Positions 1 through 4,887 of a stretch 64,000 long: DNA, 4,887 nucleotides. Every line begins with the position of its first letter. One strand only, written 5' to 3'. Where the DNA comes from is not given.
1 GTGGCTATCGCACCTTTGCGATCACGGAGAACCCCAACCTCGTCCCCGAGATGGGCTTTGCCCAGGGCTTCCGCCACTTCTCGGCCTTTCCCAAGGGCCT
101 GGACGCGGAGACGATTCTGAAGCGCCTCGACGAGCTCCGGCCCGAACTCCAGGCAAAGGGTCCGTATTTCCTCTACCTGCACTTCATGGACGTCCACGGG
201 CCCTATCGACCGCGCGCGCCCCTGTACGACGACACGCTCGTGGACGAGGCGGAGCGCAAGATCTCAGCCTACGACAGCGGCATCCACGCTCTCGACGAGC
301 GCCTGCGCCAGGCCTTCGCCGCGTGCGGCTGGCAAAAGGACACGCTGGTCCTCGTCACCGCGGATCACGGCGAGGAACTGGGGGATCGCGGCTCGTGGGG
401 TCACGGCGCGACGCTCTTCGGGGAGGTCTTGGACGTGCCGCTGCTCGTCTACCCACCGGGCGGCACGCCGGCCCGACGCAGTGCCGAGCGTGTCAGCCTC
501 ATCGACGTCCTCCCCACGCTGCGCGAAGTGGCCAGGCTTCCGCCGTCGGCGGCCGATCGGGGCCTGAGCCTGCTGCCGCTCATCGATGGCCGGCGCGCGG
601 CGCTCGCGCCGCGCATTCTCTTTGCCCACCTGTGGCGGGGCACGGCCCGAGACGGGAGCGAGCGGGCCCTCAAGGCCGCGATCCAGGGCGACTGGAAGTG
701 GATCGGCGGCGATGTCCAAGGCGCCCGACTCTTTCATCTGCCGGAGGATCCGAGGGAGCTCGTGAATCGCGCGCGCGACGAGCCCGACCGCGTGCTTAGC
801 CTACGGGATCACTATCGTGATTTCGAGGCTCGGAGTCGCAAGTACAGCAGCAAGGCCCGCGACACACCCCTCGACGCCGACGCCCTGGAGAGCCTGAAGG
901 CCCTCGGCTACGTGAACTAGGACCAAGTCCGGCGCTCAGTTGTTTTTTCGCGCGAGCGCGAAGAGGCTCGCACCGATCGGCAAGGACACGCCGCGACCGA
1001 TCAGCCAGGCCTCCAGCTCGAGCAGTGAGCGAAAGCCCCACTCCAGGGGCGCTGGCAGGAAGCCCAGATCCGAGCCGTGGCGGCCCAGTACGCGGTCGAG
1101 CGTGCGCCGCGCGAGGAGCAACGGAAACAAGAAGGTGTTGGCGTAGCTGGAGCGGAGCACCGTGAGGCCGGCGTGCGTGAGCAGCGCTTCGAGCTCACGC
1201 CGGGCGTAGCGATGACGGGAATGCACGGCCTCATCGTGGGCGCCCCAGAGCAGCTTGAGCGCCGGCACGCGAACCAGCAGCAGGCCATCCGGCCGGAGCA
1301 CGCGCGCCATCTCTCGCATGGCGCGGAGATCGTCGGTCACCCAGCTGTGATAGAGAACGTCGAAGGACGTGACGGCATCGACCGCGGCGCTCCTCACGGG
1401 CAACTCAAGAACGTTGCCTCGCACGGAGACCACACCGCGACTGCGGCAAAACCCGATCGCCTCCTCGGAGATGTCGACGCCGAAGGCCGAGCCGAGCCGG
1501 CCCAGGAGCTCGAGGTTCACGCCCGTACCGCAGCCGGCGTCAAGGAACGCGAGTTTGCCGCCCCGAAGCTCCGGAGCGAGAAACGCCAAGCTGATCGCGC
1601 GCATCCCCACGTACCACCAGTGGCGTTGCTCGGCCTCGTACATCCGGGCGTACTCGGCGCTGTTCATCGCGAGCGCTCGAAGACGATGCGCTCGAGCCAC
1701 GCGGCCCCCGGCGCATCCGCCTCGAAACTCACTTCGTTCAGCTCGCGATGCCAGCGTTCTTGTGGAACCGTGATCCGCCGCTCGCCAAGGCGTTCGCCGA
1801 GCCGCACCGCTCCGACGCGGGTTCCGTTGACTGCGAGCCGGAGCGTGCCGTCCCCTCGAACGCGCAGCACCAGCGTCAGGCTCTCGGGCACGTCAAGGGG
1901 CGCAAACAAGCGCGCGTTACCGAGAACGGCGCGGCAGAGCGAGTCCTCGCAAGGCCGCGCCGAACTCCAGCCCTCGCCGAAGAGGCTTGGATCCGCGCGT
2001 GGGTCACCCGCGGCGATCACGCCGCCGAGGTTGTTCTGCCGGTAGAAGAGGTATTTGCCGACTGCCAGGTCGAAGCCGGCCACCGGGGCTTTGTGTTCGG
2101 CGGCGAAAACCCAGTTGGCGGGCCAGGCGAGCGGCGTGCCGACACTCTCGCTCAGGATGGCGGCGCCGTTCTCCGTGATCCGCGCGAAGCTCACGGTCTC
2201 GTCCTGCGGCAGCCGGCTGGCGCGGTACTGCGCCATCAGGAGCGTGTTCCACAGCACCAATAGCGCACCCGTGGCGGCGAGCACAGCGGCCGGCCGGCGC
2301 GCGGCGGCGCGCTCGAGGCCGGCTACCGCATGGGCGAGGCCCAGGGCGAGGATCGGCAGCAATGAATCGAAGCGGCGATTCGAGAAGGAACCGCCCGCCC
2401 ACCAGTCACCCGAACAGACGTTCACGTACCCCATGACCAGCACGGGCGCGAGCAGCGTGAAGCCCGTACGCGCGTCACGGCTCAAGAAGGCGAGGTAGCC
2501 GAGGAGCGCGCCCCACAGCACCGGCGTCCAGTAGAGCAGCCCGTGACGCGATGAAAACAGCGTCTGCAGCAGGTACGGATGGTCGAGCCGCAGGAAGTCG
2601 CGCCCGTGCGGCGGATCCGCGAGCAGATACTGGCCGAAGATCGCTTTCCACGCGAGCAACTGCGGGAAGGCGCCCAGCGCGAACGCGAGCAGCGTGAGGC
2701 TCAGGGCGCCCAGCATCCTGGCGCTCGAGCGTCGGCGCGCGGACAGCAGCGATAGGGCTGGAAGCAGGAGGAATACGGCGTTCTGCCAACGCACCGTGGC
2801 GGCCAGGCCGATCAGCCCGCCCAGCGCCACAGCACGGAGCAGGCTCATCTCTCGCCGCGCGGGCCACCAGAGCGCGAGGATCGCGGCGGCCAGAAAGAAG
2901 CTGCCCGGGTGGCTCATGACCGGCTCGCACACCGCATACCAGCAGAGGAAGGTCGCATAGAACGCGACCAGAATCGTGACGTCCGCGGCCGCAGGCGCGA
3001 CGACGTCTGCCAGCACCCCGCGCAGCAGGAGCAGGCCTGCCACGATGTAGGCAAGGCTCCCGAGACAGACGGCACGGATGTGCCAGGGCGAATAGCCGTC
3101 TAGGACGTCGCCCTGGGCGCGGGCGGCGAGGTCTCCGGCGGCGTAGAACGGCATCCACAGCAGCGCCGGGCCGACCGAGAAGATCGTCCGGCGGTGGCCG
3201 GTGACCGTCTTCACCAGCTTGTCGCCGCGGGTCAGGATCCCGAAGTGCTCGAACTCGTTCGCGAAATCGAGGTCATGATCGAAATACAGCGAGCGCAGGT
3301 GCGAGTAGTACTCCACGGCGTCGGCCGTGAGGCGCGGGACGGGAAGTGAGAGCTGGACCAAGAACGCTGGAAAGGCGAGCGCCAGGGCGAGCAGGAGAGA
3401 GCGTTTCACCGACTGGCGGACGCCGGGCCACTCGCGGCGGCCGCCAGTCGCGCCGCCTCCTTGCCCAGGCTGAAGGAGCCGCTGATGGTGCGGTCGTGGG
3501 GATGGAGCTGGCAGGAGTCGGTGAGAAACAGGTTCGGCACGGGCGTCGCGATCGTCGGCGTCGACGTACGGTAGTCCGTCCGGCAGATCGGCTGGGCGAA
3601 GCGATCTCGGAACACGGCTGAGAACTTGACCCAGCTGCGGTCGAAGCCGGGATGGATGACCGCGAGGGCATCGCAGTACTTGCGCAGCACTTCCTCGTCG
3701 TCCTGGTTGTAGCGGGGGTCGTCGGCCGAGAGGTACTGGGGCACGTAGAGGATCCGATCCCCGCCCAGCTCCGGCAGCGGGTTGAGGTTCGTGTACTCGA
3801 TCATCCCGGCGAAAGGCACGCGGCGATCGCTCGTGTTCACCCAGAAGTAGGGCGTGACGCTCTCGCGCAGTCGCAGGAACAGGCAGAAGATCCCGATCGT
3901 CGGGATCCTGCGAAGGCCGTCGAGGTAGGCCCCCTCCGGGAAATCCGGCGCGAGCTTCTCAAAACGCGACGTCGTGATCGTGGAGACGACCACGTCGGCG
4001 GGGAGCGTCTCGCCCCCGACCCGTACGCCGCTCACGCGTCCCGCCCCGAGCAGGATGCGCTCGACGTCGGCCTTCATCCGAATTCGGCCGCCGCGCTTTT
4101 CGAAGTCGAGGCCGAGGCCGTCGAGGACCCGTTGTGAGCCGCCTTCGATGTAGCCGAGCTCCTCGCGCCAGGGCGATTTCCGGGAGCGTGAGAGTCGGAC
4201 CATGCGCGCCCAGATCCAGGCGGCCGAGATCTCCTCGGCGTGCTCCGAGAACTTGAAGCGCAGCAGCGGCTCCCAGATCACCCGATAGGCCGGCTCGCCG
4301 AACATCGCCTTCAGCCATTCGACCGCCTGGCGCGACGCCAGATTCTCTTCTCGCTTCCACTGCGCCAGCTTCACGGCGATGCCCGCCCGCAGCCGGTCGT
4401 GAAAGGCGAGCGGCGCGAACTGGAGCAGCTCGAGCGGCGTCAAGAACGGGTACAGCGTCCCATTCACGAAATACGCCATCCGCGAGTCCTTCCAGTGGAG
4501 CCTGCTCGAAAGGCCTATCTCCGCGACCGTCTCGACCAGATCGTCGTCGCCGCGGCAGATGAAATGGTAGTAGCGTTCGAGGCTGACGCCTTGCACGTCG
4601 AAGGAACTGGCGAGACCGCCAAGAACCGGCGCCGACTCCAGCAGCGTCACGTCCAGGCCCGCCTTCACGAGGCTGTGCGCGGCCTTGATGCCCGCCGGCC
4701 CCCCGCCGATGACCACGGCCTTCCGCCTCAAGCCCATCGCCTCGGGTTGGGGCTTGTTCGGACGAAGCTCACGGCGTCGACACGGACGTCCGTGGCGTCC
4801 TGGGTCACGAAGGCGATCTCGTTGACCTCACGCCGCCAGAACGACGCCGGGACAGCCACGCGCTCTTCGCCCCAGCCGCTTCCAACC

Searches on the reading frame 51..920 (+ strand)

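Call 6: search_protein_families(library=pfam, proteins=[window:51-920:+], max_evalue=0.001)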
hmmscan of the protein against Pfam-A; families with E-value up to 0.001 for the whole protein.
window:51-920:+ (289 aa): 3 families
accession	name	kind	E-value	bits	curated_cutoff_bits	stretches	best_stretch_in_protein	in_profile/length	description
PF00884.28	Sulfatase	-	4.2e-19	69.4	25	1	20-160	147-298/301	Sulfatase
PF16347.10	SGSH_C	-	3.4e-05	24.5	29.3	1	122-243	11-134/154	N-sulphoglucosamine sulphohydrolase, C-terminal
PF01676.23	Metalloenzyme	-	0.0009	19.3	24.3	0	69-157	164-244/252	Metalloenzyme superfamily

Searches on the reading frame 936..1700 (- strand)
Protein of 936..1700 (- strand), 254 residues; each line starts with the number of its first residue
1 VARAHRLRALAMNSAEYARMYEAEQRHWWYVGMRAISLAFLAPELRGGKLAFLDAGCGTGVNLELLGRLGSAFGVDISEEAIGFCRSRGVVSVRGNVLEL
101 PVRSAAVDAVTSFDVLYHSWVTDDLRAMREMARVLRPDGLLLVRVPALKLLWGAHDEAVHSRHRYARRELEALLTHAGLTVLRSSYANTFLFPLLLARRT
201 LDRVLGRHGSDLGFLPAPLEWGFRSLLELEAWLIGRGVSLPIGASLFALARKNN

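Call 6: search_protein_families(library=pfam, proteins=[window:936-1700:-], max_evalue=0.001)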
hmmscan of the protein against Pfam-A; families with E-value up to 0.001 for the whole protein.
window:936-1700:- (254 aa): 6 families
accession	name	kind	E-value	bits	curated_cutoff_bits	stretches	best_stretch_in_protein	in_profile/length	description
PF08241.18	Methyltransf_11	-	1.1e-19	71.3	21.2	1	53-142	1-94/95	Methyltransferase domain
PF13649.12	Methyltransf_25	-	2.3e-16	60.7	27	1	53-139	2-97/97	Methyltransferase domain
PF13489.12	Methyltransf_23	-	1.3e-13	51.4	27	1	39-182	14-162/164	Methyltransferase domain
PF13847.12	Methyltransf_31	-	2.6e-12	47.1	27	1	50-147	5-113/145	Methyltransferase domain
PF08242.18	Methyltransf_12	-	7.9e-10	39.8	30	1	53-141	1-98/98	Methyltransferase domain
PF01209.24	Ubie_methyltran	-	0.00072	19.4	20.1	0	51-143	50-151/233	ubiE/COQ5 methyltransferase family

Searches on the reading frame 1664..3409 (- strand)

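Call 6: search_protein_families(library=pfam, proteins=[window:1664-3409:-], max_evalue=0.001)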
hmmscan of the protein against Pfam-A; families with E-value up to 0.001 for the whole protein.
window:1664-3409:- (581 aa): 0 families

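Call 35: search_protein_families(library=pfam, proteins=[window:1664-3409:-], max_evalue=1)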
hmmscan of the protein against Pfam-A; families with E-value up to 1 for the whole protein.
window:1664-3409:- (581 aa): 1 family
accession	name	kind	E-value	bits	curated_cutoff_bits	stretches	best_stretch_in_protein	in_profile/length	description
PF11833.13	CPP1-like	-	0.35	10.9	28.4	1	135-238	86-186/196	Protein CHAPERONE-LIKE PROTEIN OF POR1-like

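Call 55: search_protein_families(library=ncbifam, proteins=[window:1664-3409:-], max_evalue=0.01)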
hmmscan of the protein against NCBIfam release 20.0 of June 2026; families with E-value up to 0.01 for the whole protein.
window:1664-3409:- (581 aa): 1 family
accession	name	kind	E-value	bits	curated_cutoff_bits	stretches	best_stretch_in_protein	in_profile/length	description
NF047440.1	LA3751_2_3_fam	subfamily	0.00017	20.6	200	1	112-391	99-381/460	LA_3751/LA_3752 family putative glycosyltransferase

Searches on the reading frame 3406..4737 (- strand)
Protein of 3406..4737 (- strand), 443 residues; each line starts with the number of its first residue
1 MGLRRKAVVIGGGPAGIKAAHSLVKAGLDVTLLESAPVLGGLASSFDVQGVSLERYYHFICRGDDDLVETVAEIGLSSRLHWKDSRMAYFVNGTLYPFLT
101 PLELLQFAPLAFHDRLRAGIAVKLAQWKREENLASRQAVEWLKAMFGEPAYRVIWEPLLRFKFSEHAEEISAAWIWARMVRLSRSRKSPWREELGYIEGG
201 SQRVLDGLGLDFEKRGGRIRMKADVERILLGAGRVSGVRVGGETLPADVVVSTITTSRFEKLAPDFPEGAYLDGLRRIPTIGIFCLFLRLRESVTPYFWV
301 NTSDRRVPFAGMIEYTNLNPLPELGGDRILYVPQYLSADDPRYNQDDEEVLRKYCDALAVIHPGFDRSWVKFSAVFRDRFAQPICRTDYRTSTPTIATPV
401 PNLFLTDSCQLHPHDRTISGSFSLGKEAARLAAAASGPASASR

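Call 6: search_protein_families(library=pfam, proteins=[window:3406-4737:-], max_evalue=0.001)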
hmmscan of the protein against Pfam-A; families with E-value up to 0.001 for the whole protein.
window:3406-4737:- (443 aa): 10 families
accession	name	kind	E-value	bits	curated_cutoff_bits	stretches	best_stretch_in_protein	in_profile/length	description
PF01593.30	Amino_oxidase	-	2.4e-31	110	19.8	1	15-430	2-440/443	Flavin containing amine oxidoreductase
PF13450.12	NAD_binding_8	-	9.7e-11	42.2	21.9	1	9-63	1-55/68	NAD(P)-binding Rossmann-like domain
PF01266.30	DAO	-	4.5e-09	36.7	27.9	1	7-379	2-316/353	FAD dependent oxidoreductase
PF12831.13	FAD_oxidored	-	1.1e-08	35.2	27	1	8-46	3-41/416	FAD dependent oxidoreductase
PF03486.20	HI0933_like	-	9.2e-06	25.7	50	1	6-40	2-36/244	HI0933-like protein Rossmann domain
PF07992.20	Pyr_redox_2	-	1.2e-05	25.4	26.1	1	6-36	2-32/291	Pyridine nucleotide-disulphide oxidoreductase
PF00890.30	FAD_binding_2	-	1.4e-05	24.9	20.4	1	7-43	2-37/414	FAD binding domain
PF00070.33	Pyr_redox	-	3.9e-05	24.5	22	1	6-39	1-34/82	Pyridine nucleotide-disulphide oxidoreductase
PF13738.12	Pyr_redox_3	-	0.00043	20.1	30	1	8-36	1-30/305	Pyridine nucleotide-disulphide oxidoreductase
PF01494.25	FAD_binding_3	-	0.00054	19.7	22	1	7-35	4-32/349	FAD binding domain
